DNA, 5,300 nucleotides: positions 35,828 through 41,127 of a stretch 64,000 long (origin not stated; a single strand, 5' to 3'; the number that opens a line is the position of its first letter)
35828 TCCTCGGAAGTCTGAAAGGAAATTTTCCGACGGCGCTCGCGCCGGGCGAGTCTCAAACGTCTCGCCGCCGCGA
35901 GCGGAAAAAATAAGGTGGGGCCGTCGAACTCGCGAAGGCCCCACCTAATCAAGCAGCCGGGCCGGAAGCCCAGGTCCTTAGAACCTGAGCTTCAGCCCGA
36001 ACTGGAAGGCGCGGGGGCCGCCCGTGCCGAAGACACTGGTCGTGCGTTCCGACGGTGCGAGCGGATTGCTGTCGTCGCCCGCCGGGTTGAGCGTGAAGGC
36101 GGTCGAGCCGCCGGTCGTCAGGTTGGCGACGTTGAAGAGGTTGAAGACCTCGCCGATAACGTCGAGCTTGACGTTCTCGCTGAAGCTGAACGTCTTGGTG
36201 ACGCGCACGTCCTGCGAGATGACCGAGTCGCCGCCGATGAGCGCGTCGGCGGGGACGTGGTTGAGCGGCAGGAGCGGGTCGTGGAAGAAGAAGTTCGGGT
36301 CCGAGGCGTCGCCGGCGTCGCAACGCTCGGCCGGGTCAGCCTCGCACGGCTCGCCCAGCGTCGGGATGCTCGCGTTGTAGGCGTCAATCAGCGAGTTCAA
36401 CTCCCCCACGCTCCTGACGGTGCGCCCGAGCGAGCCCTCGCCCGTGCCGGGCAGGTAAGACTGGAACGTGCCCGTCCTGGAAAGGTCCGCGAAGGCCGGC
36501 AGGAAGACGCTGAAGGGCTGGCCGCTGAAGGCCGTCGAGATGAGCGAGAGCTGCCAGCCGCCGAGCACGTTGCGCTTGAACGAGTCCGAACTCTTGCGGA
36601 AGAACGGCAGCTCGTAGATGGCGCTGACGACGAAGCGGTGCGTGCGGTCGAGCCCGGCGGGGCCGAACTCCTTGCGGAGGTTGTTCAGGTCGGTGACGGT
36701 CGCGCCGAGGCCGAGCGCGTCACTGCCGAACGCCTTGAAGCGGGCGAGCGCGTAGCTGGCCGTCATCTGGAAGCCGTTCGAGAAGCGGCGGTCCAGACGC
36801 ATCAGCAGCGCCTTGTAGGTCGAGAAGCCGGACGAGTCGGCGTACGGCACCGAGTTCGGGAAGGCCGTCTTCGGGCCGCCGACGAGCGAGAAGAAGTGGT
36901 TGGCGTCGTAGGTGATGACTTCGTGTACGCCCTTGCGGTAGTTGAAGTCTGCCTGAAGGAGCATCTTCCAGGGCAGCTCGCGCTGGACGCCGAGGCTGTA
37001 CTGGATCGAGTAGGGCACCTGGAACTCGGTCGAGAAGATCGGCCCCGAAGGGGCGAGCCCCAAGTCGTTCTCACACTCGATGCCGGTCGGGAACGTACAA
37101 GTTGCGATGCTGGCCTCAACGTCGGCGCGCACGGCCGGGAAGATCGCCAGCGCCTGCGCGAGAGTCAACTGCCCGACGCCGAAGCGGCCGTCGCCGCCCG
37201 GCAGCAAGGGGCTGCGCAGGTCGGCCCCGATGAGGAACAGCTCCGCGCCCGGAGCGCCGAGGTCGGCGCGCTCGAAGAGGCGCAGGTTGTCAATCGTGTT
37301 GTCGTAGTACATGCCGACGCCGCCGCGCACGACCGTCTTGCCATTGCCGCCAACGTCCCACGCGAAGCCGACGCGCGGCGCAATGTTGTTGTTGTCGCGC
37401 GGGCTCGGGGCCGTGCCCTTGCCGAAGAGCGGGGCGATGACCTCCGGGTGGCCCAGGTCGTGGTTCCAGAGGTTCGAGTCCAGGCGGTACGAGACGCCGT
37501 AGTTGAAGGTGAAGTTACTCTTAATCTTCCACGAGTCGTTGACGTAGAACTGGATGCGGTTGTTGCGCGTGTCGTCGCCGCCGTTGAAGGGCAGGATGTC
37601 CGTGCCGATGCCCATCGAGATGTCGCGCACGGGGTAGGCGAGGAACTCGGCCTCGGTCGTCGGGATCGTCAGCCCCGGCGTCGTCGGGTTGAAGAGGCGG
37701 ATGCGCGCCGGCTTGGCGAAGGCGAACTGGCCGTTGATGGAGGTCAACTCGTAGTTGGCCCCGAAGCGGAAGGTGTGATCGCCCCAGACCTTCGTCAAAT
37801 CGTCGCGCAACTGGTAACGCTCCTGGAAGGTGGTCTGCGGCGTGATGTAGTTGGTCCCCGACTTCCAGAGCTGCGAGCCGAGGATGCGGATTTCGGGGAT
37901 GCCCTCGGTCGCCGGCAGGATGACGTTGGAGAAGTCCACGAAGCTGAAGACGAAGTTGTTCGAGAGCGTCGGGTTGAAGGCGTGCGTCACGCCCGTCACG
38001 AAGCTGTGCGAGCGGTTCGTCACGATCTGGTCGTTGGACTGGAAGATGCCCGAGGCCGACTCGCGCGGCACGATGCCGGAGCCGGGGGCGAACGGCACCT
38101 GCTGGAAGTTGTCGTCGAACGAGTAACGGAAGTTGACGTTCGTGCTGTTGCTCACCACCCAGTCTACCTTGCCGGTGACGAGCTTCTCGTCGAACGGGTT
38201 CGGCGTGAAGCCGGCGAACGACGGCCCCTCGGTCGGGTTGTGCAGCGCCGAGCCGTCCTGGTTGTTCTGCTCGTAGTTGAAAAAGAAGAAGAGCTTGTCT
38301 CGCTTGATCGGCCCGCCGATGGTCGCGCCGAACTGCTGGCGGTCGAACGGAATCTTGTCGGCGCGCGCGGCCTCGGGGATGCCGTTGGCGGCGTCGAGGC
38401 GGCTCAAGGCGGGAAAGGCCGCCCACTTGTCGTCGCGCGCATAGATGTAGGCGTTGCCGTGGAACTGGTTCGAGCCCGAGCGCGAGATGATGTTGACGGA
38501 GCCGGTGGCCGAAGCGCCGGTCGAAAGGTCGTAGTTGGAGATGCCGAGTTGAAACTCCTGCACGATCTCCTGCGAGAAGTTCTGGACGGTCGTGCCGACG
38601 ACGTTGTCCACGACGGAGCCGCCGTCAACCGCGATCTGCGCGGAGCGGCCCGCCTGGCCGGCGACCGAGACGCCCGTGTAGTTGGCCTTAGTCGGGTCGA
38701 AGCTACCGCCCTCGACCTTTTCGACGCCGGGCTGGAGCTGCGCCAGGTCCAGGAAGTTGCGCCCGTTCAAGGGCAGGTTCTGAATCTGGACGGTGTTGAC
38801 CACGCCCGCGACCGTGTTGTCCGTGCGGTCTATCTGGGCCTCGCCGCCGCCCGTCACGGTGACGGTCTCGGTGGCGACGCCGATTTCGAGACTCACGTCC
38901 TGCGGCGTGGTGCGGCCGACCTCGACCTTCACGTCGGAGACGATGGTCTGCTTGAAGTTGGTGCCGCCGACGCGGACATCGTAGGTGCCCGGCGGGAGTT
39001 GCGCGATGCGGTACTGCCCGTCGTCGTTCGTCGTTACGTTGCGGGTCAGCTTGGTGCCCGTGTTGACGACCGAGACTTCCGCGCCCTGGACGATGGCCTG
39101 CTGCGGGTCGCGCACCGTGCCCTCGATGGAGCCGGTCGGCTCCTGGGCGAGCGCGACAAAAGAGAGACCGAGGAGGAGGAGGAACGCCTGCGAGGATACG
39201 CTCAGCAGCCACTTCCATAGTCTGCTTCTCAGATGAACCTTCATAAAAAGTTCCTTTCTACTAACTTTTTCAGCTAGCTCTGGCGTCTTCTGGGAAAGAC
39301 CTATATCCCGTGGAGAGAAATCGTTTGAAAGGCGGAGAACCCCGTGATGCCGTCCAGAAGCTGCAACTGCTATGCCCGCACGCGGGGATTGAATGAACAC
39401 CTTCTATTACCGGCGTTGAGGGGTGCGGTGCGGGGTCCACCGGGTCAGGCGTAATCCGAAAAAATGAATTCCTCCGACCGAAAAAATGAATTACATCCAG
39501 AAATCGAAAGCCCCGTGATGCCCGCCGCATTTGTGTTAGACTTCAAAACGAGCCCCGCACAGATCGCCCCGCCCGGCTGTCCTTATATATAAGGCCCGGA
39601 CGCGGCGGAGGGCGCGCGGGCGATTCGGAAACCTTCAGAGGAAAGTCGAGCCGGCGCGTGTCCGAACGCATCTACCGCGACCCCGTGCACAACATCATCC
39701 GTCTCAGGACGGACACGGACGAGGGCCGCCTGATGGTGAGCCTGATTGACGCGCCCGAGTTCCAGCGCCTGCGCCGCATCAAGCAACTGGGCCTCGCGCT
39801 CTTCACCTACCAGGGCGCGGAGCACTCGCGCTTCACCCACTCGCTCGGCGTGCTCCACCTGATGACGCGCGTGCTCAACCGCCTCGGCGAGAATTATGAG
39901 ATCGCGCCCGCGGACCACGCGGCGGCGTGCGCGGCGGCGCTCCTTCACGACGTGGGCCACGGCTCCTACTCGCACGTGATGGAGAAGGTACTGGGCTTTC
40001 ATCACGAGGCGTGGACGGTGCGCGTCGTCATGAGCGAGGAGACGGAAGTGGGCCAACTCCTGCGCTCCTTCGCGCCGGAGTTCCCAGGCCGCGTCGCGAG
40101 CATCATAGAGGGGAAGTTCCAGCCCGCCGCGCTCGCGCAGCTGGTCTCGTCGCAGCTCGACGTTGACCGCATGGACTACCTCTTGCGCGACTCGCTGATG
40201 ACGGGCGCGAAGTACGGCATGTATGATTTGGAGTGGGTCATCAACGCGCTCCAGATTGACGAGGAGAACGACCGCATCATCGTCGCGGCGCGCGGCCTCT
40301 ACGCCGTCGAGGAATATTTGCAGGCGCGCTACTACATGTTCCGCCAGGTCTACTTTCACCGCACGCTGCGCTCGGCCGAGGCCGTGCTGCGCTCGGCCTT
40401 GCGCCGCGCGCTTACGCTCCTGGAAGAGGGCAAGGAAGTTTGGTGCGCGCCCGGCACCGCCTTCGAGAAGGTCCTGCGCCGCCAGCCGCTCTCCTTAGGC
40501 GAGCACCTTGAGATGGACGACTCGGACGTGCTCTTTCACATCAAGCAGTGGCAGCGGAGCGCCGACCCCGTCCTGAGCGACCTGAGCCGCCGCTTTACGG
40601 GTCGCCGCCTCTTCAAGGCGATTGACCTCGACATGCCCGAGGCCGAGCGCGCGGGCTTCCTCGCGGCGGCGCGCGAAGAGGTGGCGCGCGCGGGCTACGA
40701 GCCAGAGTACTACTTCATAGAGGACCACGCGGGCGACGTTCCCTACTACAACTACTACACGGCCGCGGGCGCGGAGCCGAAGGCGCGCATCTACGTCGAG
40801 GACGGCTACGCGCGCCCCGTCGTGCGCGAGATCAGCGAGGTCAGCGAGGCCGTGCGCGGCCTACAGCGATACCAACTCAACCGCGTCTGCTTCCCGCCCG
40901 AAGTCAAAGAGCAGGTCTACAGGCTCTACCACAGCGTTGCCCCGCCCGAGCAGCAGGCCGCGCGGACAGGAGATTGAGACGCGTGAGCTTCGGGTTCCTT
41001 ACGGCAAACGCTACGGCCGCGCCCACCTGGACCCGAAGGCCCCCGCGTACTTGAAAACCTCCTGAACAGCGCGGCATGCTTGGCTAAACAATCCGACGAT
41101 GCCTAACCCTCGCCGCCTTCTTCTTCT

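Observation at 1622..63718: About 15 long hairpins with tandem-repetitive arms, almost all abutting stop codons: a dense non-coding element class I cannot name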

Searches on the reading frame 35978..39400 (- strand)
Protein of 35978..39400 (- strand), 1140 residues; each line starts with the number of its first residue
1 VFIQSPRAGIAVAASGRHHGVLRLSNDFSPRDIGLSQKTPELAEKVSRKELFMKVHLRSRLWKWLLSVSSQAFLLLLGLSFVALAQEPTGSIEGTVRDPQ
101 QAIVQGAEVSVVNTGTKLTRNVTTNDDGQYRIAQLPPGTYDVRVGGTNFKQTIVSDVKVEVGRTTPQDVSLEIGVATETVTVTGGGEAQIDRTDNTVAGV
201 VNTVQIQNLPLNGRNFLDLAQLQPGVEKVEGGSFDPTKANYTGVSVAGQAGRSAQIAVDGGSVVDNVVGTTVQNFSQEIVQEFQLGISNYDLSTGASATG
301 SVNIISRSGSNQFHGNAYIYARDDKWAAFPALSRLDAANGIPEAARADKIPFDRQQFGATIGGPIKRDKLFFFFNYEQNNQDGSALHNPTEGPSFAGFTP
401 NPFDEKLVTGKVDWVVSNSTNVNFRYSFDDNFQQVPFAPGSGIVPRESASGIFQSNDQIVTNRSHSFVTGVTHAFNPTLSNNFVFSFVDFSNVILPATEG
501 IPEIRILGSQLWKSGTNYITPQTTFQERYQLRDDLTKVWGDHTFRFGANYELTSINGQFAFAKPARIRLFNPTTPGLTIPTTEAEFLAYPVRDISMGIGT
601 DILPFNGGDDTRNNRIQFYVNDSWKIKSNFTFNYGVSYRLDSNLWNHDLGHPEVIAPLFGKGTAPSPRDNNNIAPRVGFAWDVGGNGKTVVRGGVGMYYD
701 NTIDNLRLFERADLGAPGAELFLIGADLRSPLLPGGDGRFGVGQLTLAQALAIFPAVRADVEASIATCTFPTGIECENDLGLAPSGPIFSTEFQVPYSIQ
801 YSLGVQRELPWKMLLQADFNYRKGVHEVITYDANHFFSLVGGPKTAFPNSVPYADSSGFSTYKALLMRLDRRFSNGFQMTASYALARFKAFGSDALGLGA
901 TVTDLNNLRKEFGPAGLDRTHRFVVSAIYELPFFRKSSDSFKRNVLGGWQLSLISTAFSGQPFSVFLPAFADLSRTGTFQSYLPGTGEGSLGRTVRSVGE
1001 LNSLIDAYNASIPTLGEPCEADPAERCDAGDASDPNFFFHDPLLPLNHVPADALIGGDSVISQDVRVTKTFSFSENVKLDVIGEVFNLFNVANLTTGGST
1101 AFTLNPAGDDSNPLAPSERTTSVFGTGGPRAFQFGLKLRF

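Call 12: search_protein_families(library=pfam, proteins=[window:35978-39400:-])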
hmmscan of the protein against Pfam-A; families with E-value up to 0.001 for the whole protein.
window:35978-39400:- (1140 aa): 4 families
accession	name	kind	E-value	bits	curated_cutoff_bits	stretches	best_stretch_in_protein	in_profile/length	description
PF25183.1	OMP_b-brl_4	-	2.6e-106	357.4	30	2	394-1101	143-817/838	Outer membrane beta barrel domain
PF13620.12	CarboxypepD_reg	-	6.2e-21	75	32.3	1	91-172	1-82/82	Carboxypeptidase regulatory-like domain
PF13715.12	CarbopepD_reg_2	-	2.7e-06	27.7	32.2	1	92-163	1-68/88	CarboxypepD_reg-like domain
PF17210.9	SdrD_B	-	4.4e-05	24.1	29.7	1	96-154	16-72/112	SdrD B-like domain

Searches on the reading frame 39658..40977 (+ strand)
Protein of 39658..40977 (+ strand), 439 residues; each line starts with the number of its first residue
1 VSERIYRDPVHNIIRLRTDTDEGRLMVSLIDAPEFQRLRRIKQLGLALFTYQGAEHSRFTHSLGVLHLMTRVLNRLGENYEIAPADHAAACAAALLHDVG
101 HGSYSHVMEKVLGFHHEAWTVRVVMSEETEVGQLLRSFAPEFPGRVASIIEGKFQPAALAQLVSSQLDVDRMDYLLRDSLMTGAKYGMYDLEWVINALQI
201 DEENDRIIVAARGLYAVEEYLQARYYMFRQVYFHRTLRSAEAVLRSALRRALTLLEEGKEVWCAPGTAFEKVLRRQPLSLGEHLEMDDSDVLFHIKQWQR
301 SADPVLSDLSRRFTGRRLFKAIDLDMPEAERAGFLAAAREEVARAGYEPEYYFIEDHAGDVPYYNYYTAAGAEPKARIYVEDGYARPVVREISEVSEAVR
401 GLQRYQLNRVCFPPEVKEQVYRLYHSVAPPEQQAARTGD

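Call 10: search_protein_families(library=pfam, proteins=[window:39658-40977:+])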
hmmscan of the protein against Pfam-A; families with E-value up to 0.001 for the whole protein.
window:39658-40977:+ (439 aa): 2 families
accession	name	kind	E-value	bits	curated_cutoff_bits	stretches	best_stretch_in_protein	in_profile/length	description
PF19276.4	HD_assoc_2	-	7.1e-12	45.7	23.1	1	190-253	2-63/222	HD associated region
PF01966.28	HD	-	2.6e-09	37.8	22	1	58-177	1-115/116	HD domain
